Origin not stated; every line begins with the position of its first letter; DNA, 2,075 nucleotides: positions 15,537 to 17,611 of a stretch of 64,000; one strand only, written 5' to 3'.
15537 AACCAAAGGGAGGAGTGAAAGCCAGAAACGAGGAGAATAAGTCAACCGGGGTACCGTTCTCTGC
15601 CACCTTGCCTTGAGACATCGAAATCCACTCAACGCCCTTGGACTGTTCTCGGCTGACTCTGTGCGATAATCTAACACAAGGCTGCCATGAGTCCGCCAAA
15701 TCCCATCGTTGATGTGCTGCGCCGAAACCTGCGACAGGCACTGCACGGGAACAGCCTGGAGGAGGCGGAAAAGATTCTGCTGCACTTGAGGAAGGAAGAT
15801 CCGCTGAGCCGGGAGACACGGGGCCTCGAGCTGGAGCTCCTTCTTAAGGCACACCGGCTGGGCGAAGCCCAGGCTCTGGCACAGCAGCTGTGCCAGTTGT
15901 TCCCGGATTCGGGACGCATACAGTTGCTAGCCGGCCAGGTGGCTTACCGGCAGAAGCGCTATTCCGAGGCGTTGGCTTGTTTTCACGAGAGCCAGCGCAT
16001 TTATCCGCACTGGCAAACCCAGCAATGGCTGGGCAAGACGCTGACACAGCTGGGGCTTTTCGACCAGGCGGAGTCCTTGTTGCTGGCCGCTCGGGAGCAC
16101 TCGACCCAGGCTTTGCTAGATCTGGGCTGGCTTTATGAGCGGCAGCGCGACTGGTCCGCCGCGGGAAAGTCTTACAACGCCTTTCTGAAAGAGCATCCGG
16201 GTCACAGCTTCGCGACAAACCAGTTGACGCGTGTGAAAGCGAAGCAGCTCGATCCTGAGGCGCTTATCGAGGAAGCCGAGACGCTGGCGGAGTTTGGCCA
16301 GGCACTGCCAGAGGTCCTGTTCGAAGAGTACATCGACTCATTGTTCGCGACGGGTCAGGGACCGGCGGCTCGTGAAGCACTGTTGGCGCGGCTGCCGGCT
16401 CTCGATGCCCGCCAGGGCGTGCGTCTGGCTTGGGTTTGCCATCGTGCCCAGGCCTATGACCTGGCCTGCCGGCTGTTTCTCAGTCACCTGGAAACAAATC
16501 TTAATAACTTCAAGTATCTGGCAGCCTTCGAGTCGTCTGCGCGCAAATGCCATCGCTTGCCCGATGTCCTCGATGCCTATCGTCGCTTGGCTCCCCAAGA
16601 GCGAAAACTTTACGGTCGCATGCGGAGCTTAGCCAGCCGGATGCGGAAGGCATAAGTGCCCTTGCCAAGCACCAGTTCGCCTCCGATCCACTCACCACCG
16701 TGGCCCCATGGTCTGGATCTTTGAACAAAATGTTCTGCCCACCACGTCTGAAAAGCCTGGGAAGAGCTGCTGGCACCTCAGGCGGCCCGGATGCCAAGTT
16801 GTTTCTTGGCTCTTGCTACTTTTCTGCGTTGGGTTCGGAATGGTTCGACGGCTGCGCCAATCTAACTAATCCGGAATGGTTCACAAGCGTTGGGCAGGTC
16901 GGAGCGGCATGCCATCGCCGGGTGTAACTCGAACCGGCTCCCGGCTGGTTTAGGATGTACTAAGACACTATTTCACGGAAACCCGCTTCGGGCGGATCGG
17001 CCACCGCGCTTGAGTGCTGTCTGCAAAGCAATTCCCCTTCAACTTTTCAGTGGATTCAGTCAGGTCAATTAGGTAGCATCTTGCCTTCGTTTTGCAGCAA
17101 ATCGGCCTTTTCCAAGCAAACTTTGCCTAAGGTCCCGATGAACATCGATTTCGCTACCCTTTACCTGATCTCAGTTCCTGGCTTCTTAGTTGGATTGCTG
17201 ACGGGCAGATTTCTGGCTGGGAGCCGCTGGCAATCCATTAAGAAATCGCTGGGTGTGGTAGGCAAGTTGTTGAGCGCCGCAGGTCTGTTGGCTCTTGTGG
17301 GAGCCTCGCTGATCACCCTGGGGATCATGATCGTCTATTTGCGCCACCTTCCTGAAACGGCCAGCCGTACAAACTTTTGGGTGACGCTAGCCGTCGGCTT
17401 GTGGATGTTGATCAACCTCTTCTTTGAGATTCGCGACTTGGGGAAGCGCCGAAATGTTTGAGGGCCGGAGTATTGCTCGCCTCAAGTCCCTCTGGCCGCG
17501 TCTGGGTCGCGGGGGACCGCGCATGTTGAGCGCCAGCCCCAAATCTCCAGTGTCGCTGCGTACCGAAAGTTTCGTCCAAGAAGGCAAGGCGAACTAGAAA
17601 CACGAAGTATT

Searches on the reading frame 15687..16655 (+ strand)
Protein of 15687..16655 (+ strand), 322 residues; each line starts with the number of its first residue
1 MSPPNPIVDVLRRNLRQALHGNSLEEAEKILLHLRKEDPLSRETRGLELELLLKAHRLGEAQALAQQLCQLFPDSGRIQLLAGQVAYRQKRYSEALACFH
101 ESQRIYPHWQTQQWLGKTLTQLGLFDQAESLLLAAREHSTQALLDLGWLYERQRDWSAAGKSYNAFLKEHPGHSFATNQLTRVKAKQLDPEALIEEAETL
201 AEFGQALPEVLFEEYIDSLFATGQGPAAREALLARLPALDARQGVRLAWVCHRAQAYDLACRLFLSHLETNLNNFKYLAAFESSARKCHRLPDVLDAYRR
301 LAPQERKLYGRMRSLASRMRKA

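Call 8: search_protein_families(library=pfam, proteins=[window:15687-16655:+], max_evalue=10)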
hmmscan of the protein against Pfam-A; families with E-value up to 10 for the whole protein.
window:15687-16655:+ (322 aa): 15 families
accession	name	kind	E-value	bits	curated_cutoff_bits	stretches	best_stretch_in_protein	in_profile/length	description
PF07719.23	TPR_2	-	1.1e-11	44.3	27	2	82-108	7-33/34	Tetratricopeptide repeat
PF13432.12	TPR_16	-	3.1e-11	43.9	32.7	2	51-107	6-62/65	Tetratricopeptide repeat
PF13428.12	TPR_14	-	5.7e-10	39.3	23.5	4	141-179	2-40/44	Tetratricopeptide repeat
PF14559.12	TPR_19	-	7.4e-10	39.5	25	3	52-106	1-55/68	Tetratricopeptide repeat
PF13174.12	TPR_6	-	4.2e-09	36.9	26.3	2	141-172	1-32/33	Tetratricopeptide repeat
PF00515.34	TPR_1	-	6.3e-07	29.4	27.8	1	83-108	8-33/34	Tetratricopeptide repeat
PF13176.12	TPR_7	-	8.8e-06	25.9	27.9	2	142-163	1-22/36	Tetratricopeptide repeat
PF13371.12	TPR_9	-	6.9e-05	23.2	35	2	132-176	21-61/73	Tetratricopeptide repeat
PF13181.12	TPR_8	-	0.00024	21.5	25.7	0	78-107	3-32/34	Tetratricopeptide repeat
PF12895.13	ANAPC3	-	0.00034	21.3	27.2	1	56-133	3-80/82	Anaphase-promoting complex, cyclosome, subunit 3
PF13424.12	TPR_12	-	0.00046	20.8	30.1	2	54-106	15-75/77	Tetratricopeptide repeat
PF25064.1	ARM_TT21_5th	-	0.0032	18.2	27.8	1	83-150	8-76/117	TT21 fifth ARM repeats domain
PF09613.16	HrpB1_HrpK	-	0.035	14.2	29.3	1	68-126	37-91/126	Bacterial type III secretion protein (HrpB1_HrpK)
PF12569.14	NatA_aux_su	-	0.041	13.3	33.3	1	50-100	463-513/515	N-terminal acetyltransferase A, auxiliary subunit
PF13374.12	TPR_10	-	0.37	11.3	27.5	1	83-102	9-28/42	Tetratricopeptide repeat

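Call 9: search_protein_families(library=padloc, proteins=[window:15687-16655:+], max_evalue=10)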
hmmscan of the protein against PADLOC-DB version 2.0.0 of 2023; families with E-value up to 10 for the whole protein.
window:15687-16655:+ (322 aa): 0 families

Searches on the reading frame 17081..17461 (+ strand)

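Call 8: search_protein_families(library=pfam, proteins=[window:17081-17461:+], max_evalue=10)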
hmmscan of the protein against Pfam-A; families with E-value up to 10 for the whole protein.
window:17081-17461:+ (126 aa): 3 families
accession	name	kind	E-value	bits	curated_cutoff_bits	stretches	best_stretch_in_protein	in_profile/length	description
PF13687.11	DUF4153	-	0.0014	18.3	27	1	67-114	219-266/373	Domain of unknown function (DUF4153)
PF20990.2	DUF2207_C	-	0.45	10.6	33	1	50-122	131-191/247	Predicted membrane protein (DUF2207) C-terminal domain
PF05915.17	TMEM_230_134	-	0.61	10.7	26.8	1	62-117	48-98/119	Transmembrane proteins 230/134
